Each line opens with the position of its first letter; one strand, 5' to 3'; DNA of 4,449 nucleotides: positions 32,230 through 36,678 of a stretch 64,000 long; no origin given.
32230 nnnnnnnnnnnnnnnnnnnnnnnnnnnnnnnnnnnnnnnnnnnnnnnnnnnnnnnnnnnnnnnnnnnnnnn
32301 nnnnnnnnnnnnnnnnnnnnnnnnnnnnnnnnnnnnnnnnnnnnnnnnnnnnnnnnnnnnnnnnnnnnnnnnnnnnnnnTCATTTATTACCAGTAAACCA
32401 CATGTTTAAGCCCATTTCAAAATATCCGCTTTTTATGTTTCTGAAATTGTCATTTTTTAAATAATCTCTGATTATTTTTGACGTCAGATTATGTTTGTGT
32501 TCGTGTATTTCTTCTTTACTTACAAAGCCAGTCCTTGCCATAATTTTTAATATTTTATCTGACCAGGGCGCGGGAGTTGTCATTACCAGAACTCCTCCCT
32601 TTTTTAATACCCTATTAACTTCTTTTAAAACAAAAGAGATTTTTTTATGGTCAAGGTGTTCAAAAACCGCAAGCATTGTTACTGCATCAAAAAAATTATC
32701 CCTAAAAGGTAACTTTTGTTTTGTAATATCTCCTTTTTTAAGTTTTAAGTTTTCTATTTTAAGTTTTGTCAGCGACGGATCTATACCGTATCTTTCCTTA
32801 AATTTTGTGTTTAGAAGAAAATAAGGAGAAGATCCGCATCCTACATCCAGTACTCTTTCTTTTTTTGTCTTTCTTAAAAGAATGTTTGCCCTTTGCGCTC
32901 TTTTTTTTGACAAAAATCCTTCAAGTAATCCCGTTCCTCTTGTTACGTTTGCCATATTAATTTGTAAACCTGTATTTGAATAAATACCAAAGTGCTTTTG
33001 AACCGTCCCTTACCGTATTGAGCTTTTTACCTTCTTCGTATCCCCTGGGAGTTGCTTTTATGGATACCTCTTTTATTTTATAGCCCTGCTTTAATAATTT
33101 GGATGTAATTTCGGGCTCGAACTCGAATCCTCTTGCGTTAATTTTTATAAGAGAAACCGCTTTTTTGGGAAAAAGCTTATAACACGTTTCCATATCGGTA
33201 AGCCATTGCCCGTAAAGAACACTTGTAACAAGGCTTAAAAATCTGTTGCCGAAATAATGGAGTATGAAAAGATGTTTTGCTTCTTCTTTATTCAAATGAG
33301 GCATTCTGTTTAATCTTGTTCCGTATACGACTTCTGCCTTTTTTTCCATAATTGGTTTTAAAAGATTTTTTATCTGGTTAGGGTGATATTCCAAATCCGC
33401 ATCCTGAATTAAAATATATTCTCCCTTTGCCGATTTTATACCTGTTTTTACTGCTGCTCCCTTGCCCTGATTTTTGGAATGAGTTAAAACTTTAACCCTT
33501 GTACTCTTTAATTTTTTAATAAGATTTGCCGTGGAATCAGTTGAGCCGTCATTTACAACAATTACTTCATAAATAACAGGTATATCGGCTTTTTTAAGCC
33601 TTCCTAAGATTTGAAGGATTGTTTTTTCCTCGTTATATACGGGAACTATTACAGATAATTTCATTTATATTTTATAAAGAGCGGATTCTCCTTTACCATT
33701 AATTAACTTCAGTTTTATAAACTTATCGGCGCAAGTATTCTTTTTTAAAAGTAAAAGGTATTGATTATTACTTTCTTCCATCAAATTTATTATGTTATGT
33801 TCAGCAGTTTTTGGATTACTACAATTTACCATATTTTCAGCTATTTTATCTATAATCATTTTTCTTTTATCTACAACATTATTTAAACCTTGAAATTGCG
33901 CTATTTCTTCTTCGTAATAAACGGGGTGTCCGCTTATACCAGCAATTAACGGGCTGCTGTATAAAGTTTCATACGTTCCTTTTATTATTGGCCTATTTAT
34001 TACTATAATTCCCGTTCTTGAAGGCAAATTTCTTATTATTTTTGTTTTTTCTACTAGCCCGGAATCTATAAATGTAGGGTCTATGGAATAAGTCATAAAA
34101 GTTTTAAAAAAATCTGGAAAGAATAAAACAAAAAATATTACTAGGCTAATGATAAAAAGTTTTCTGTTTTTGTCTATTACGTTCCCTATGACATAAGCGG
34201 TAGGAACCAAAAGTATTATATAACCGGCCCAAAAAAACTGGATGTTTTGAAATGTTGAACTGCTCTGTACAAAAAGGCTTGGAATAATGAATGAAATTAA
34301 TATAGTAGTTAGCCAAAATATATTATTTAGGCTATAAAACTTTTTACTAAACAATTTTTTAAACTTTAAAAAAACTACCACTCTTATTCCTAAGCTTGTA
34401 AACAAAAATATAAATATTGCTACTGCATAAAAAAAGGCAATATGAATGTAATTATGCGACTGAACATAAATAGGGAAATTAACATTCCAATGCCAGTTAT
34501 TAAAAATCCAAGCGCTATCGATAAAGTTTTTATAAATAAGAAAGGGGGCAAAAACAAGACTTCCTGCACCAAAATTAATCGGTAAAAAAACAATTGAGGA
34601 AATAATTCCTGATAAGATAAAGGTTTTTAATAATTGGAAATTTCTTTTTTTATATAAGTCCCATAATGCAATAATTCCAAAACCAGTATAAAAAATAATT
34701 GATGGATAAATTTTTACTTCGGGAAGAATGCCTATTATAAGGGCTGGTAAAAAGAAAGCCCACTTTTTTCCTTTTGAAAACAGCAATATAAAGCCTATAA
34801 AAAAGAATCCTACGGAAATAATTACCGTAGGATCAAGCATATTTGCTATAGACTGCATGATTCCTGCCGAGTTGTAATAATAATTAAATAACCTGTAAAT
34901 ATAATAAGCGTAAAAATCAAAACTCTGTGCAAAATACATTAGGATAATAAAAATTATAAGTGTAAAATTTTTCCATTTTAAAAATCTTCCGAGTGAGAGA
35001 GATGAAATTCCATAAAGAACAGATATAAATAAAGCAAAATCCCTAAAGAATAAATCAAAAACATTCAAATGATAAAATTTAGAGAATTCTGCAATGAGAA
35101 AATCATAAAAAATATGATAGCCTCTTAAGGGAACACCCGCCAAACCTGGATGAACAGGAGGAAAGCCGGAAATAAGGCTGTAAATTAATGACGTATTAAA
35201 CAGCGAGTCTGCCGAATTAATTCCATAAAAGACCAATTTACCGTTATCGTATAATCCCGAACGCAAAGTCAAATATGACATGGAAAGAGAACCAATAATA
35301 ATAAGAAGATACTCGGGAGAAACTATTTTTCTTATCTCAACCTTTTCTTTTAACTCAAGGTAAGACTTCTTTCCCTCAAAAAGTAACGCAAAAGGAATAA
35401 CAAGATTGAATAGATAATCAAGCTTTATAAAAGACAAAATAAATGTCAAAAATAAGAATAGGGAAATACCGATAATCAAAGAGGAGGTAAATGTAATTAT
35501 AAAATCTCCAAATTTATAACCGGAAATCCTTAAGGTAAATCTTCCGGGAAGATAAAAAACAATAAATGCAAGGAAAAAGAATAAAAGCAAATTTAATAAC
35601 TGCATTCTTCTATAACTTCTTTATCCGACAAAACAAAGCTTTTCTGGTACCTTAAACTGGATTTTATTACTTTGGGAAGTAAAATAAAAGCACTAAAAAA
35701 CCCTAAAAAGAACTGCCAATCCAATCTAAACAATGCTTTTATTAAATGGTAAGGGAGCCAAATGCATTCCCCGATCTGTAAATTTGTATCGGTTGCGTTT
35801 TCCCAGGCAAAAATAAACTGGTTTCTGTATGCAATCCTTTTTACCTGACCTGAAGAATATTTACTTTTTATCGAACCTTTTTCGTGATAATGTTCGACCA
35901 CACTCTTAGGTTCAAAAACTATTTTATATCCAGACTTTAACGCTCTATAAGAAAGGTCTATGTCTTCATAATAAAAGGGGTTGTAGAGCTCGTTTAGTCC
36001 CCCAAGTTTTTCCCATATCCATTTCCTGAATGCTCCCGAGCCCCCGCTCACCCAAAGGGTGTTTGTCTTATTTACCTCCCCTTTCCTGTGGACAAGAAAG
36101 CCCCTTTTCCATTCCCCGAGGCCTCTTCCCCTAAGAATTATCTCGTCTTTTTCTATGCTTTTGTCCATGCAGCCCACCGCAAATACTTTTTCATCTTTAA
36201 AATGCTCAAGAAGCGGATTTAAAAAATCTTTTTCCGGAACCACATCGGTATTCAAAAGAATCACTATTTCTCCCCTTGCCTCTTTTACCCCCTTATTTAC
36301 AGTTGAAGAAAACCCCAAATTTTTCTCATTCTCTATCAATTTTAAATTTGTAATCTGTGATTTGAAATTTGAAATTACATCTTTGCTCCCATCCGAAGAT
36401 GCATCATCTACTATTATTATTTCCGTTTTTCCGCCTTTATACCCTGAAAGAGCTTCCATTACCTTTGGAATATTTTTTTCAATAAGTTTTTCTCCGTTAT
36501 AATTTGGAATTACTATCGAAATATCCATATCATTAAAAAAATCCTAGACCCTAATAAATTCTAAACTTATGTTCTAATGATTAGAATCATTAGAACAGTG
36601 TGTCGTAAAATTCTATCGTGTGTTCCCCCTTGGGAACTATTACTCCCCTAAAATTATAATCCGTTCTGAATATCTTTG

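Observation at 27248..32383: Tandem triplication of PMT_2/GT39-like transferases with a strictly conserved loop-1 motif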

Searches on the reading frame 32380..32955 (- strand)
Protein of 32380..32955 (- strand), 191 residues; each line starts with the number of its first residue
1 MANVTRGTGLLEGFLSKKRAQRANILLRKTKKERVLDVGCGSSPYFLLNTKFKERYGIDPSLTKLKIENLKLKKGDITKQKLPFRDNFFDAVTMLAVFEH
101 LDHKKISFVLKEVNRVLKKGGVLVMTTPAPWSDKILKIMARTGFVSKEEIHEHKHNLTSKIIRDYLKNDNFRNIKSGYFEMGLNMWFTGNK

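Call 4: search_protein_families(library=pfam, proteins=[window:32380-32955:-], max_evalue=0.01)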
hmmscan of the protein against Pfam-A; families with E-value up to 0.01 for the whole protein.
window:32380-32955:- (191 aa): 12 families
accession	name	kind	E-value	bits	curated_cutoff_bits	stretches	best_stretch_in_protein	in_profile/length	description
PF08241.18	Methyltransf_11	-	4.3e-16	59.8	21.2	1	36-125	1-95/95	Methyltransferase domain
PF13489.12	Methyltransf_23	-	6.4e-13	49.2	27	1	23-174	14-162/164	Methyltransferase domain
PF13649.12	Methyltransf_25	-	4e-12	47.1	27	1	35-121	1-97/97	Methyltransferase domain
PF13847.12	Methyltransf_31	-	2.2e-11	44.1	27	1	30-132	2-114/145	Methyltransferase domain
PF08242.18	Methyltransf_12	-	3.5e-09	37.7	30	1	36-123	1-98/98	Methyltransferase domain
PF01209.24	Ubie_methyltran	-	8.4e-05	22.5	20.1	1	34-125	50-151/233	ubiE/COQ5 methyltransferase family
PF02353.26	CMAS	-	0.00013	21.8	27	1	32-147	63-187/273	Mycolic acid cyclopropane synthetase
PF05148.21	Methyltransf_8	-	0.00014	22.2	27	1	26-125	67-156/219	Hypothetical methyltransferase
PF07021.18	MetW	-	0.00079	19.5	21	1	31-120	13-105/193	Methionine biosynthesis protein MetW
PF08003.17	Methyltransf_9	-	0.0016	17.9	23.8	1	17-127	101-219/315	Protein of unknown function (DUF1698)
PF00891.24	Methyltransf_2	-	0.0032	17.3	22.3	1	68-125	111-164/210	O-methyltransferase domain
PF03141.22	Methyltransf_29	-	0.0095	15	23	0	75-129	168-221/506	Putative S-adenosyl-L-methionine-dependent methyltransferase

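Call 32: search_protein_families(library=ncbifam, proteins=[window:32380-32955:-], max_evalue=0.001)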
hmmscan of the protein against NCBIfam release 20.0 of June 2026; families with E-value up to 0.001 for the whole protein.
window:32380-32955:- (191 aa): 33 families (the best 25 are shown)
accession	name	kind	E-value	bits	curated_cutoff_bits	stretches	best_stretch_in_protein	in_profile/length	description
NF045667.1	MTase_DVU1556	equivalog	1.8e-13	50.4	155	1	22-126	13-120/213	DVU_1556 family methyltransferase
NF043040.1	corrin_prot_MT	hypoth_equivalog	2.3e-11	43.5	180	1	25-141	34-166/216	corrinoid protein-associated methyltransferase CpaM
TIGR01934.1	MenG_MenH_UbiE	subfamily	4.4e-10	39.2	158.35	1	26-127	34-143/223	ubiquinone/menaquinone biosynthesis methyltransferase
NF001244.0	PRK00216.1-5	equivalog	3.5e-09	36.3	216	1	27-125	44-153/236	bifunctional demethylmenaquinone methyltransferase/2-methoxy-6-polyprenyl-1,4-benzoquinol methylase UbiE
TIGR04074.1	bacter_Hen1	equivalog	7e-09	34.7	340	1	15-129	266-395/462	3' terminal RNA ribose 2'-O-methyltransferase Hen1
NF045649.1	2X_seleno_MduS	exception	4.9e-08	32.3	380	1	78-127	99-149/338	methyltransferase domain-containing selenoprotein MduS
TIGR01983.1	UbiG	equivalog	6.4e-08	32.2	102.95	1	20-170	38-199/228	bifunctional 2-polyprenyl-6-hydroxyphenol methylase/3-demethylubiquinol 3-O-methyltransferase UbiG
TIGR02072.1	BioC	equivalog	3.8e-07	30.1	184.95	1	29-132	32-139/244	malonyl-ACP O-methyltransferase BioC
NF041537.1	ArsM_AhpD_UU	exception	5.8e-07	28.6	510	1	62-125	121-180/345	arsenite methyltransferase/AhpD domain selenoprotein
NF001243.0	PRK00216.1-4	equivalog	6.1e-07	29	235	1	57-125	77-151/237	demethylmenaquinone methyltransferase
TIGR00452.1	TIGR00452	equivalog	9.7e-07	27.9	275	1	16-127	102-221/316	tRNA 5-methoxyuridine(34)/uridine 5-oxyacetic acid(34) synthase CmoB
NF047649.1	MTase_UXPK_star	exception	1.5e-06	27.4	460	1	61-125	121-181/283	methyltransferase/UXPK-star double selenoprotein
NF004452.0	PRK05785.1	equivalog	2e-06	27.5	207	1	25-135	45-156/228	hypothetical protein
NF011650.0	PRK15068.1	equivalog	2.6e-06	26.6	209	1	22-127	113-227/324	tRNA 5-methoxyuridine(34)/uridine 5-oxyacetic acid(34) synthase CmoB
NF041536.1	ArsM_DUF2284_UU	exception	3.2e-06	25.7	575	1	63-126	122-181/459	arsenite methyltransferase/DUF2284 domain selenoprotein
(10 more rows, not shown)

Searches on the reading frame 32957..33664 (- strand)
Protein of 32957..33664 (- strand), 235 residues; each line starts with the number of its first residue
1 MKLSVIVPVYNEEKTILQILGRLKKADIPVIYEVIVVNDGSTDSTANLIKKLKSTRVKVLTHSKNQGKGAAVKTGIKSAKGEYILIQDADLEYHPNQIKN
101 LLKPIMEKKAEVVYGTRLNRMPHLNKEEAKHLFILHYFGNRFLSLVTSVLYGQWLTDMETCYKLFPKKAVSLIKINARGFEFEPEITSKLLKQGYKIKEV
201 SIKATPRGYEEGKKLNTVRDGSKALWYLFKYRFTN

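Call 4: search_protein_families(library=pfam, proteins=[window:32957-33664:-], max_evalue=0.01)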
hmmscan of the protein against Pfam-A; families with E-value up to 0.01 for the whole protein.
window:32957-33664:- (235 aa): 5 families
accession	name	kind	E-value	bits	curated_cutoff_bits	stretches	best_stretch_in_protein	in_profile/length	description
PF00535.33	Glycos_transf_2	-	1.6e-35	123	23.3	1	4-152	1-146/168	Glycosyl transferase family 2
PF10111.15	Glyco_tranf_2_2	-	3.8e-12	46.7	27.3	1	4-139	1-141/276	Glycosyltransferase like family 2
PF13641.12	Glyco_tranf_2_3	-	1.3e-09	38.9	27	1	3-116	3-121/230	Glycosyltransferase like family 2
PF13506.12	Glyco_transf_21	-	0.00025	21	21.7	1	68-134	18-84/174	Glycosyl transferase family 21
PF13704.12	Glyco_tranf_2_4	-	0.0041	18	27.5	1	11-90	2-81/98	Glycosyl transferase family 2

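Call 32: search_protein_families(library=ncbifam, proteins=[window:32957-33664:-], max_evalue=0.001)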
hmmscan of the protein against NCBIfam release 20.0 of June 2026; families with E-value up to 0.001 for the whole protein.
window:32957-33664:- (235 aa): 26 families (the best 25 are shown)
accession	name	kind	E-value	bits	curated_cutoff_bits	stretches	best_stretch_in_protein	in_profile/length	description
TIGR04182.1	glyco_TIGR04182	equivalog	1.8e-36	126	325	1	3-232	2-218/293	S-layer glycoprotein N-glycosyltransferase AglJ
NF047588.1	GlcsyltransPgfSStrep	equivalog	4.9e-21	75.2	500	1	1-173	1-167/308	glycosyltransferase PgfS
NF041875.1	EPS_EpsD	equivalog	1.4e-20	73.9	370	1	3-116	1-115/325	exopolysaccharide biosynthesis glycosyltransferase EpsD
TIGR03937.1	PgaC_IcaA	equivalog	8.5e-20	71.1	422.3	1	2-108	46-153/407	poly-beta-1,6-N-acetyl-D-glucosamine synthase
NF007482.0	PRK10073.1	equivalog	3.6e-19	68.9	423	1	2-112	7-117/334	glycosyltransferase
TIGR04283.1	glyco_like_mftF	equivalog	8.7e-18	64.7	182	1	3-113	1-104/221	TIGR04283 family arsenosugar biosynthesis glycosyltransferase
NF058614.1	PPMAGASynPpgS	equivalog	3.2e-17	62.7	370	1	5-204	4-196/226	polyprenyl-phospho-N-acetylgalactosaminyl synthase PpgS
NF007986.1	PRK10714.1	equivalog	2.4e-16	59.7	529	1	2-130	7-139/316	undecaprenyl-phosphate 4-deoxy-4-formamido-L-arabinose transferase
NF041391.1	DPhHxTase_Halo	equivalog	9.9e-16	57.4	375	1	9-209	3-188/213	dolichyl-phosphate hexose transferase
TIGR03965.1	mycofact_glyco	equivalog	3.3e-14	52.6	280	1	3-113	76-187/467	mycofactocin biosynthesis glycosyltransferase MftF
NF010496.0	PRK13915.1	equivalog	4.1e-14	52.4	262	1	2-109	32-146/307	glucosyl-3-phosphoglycerate synthase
NF047683.1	TeichurnBiosyTuaG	equivalog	2.9e-13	50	400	1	3-110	8-116/252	teichuronic acid biosynthesis protein TuaG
TIGR03111.1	glyc2_xrt_Gpos1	hypoth_equivalog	1.9e-11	43.4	363.95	1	3-152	51-202/439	TIGR03111 family XrtG-associated glycosyltransferase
TIGR03469.1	HpnB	hypoth_equivalog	2.2e-11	43.4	379.25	1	3-113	46-168/386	hopene-associated glycosyltransferase HpnB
NF038302.1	EPS_HpsE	equivalog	2.2e-11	43.3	300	1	1-118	1-124/307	hormogonium polysaccharide biosynthesis glycosyltransferase HpsE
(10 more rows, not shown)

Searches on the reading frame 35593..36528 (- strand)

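Call 4: search_protein_families(library=pfam, proteins=[window:35593-36528:-], max_evalue=0.01)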
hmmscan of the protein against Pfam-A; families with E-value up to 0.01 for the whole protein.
window:35593-36528:- (311 aa): 7 families
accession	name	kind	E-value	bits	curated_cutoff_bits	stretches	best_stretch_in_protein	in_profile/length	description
PF00535.33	Glycos_transf_2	-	5.6e-29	101.7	23.3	1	4-172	1-165/168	Glycosyl transferase family 2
PF13641.12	Glyco_tranf_2_3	-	1.5e-18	68.1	27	1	3-217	3-215/230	Glycosyltransferase like family 2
PF10111.15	Glyco_tranf_2_2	-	2.7e-08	34.1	27.3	1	4-107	1-103/276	Glycosyltransferase like family 2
PF13632.12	Glyco_trans_2_3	-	3.4e-06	27.5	27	1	88-275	1-169/198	Glycosyl transferase family group 2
PF13712.12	Glyco_tranf_2_5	-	0.00016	21.9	27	0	71-120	39-90/210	Glycosyltransferase like family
PF13506.12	Glyco_transf_21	-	0.00041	20.3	21.7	1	77-216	22-157/174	Glycosyl transferase family 21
PF02709.20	Glyco_transf_7C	-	0.0034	17.4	23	1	162-213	21-75/78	N-terminal domain of galactosyltransferase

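Call 32: search_protein_families(library=ncbifam, proteins=[window:35593-36528:-], max_evalue=0.001)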
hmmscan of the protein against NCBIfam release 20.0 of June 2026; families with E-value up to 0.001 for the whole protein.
window:35593-36528:- (311 aa): 24 families
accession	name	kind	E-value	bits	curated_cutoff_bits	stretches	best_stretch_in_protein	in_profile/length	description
NF041875.1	EPS_EpsD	equivalog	1.1e-22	80.9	370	1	3-222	1-215/325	exopolysaccharide biosynthesis glycosyltransferase EpsD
TIGR03965.1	mycofact_glyco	equivalog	2.3e-22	79.5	280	1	2-216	75-283/467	mycofactocin biosynthesis glycosyltransferase MftF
TIGR03937.1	PgaC_IcaA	equivalog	4.6e-22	78.5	422.3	1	3-210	47-247/407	poly-beta-1,6-N-acetyl-D-glucosamine synthase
TIGR04283.1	glyco_like_mftF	equivalog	1.2e-15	57.7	182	1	3-222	1-197/221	TIGR04283 family arsenosugar biosynthesis glycosyltransferase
NF007482.0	PRK10073.1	equivalog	5.1e-15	55.3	423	1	3-120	8-120/334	glycosyltransferase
NF038302.1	EPS_HpsE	equivalog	5e-14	52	300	1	1-107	1-108/307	hormogonium polysaccharide biosynthesis glycosyltransferase HpsE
NF047588.1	GlcsyltransPgfSStrep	equivalog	2e-13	50.2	500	1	1-112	1-112/308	glycosyltransferase PgfS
NF047683.1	TeichurnBiosyTuaG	equivalog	1.1e-12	48.1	400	1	3-114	8-115/252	teichuronic acid biosynthesis protein TuaG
TIGR03111.1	glyc2_xrt_Gpos1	hypoth_equivalog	7.8e-12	44.7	363.95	1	2-171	50-226/439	TIGR03111 family XrtG-associated glycosyltransferase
NF038299.1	EPS_HpsN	equivalog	5.7e-11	42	425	1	2-114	2-110/317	hormogonium polysaccharide biosynthesis glycosyltransferase HpsN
NF041394.1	GtaseAglG_Halo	equivalog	9.1e-11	41.6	440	1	1-120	1-117/304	glucosyl-dolichyl phosphate glucuronosyltransferase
NF050050.1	ProtGlycPglI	equivalog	1.6e-10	40.9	500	1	3-137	4-136/306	GalNAc(5)-diNAcBac-PP-undecaprenol beta-1,3-glucosyltransferase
TIGR01556.1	rhamnosyltran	subfamily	2.3e-10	40.2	200.55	1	33-229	20-214/281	rhamnosyltransferase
NF053739.1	GlytfEpsEBac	equivalog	9.5e-10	37.9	450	1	3-104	3-101/265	glycosyltransferase EpsE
NF007986.1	PRK10714.1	equivalog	1.1e-08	34.4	529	1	2-103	7-108/316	undecaprenyl-phosphate 4-deoxy-4-formamido-L-arabinose transferase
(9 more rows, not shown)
